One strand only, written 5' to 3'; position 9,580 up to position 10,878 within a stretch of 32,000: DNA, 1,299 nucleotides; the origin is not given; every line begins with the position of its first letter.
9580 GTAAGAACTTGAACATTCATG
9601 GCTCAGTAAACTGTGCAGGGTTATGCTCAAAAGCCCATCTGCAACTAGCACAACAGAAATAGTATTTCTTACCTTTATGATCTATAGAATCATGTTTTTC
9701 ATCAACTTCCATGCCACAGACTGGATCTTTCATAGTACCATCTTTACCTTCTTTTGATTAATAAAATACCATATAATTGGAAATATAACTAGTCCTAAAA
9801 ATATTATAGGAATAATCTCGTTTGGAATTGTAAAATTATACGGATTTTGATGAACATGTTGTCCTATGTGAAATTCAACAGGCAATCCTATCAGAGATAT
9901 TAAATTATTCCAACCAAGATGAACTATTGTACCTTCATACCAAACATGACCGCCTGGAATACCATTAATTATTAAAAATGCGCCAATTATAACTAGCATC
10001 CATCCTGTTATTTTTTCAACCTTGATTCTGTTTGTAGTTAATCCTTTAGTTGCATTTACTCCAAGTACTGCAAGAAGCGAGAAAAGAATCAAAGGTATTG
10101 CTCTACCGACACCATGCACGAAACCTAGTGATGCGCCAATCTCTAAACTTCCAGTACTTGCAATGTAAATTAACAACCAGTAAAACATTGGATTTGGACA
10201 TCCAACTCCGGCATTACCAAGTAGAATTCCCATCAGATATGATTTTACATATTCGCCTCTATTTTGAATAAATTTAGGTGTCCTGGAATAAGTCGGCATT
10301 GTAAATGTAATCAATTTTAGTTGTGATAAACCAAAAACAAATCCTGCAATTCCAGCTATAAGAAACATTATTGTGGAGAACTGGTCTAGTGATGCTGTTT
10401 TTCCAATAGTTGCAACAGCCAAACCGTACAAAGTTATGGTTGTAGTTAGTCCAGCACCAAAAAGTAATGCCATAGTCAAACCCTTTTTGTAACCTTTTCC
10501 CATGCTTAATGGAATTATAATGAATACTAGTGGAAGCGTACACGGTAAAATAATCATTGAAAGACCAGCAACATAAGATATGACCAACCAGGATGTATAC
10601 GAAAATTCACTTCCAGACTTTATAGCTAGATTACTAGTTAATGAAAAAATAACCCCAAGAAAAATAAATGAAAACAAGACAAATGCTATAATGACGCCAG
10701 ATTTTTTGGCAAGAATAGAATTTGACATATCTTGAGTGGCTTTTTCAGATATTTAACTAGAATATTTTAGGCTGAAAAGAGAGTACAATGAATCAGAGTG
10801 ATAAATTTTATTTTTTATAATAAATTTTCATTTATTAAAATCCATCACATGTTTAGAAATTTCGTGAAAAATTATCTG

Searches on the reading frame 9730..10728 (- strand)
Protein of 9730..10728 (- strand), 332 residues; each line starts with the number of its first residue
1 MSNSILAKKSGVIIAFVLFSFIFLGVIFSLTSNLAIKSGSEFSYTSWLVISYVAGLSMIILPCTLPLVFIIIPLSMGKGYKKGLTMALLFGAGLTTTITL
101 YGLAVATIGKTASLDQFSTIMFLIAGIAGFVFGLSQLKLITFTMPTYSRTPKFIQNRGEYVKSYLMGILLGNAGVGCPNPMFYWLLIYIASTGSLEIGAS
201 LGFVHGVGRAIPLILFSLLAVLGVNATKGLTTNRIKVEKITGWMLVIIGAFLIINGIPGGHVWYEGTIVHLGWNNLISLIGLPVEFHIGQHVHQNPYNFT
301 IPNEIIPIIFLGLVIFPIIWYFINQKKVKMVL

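Call 23: search_protein_families(library=pfam, proteins=[window:9730-10728:-], max_evalue=0.01)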
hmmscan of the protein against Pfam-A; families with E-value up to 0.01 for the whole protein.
window:9730-10728:- (332 aa): 2 families
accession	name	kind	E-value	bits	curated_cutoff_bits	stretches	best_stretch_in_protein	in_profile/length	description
PF02683.22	DsbD_TM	-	1.5e-10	41.2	27.1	1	48-220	5-185/219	Cytochrome C biogenesis protein transmembrane domain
PF13386.12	DsbD_2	-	3.2e-06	27.6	24.9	1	85-250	33-198/199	Cytochrome C biogenesis protein transmembrane region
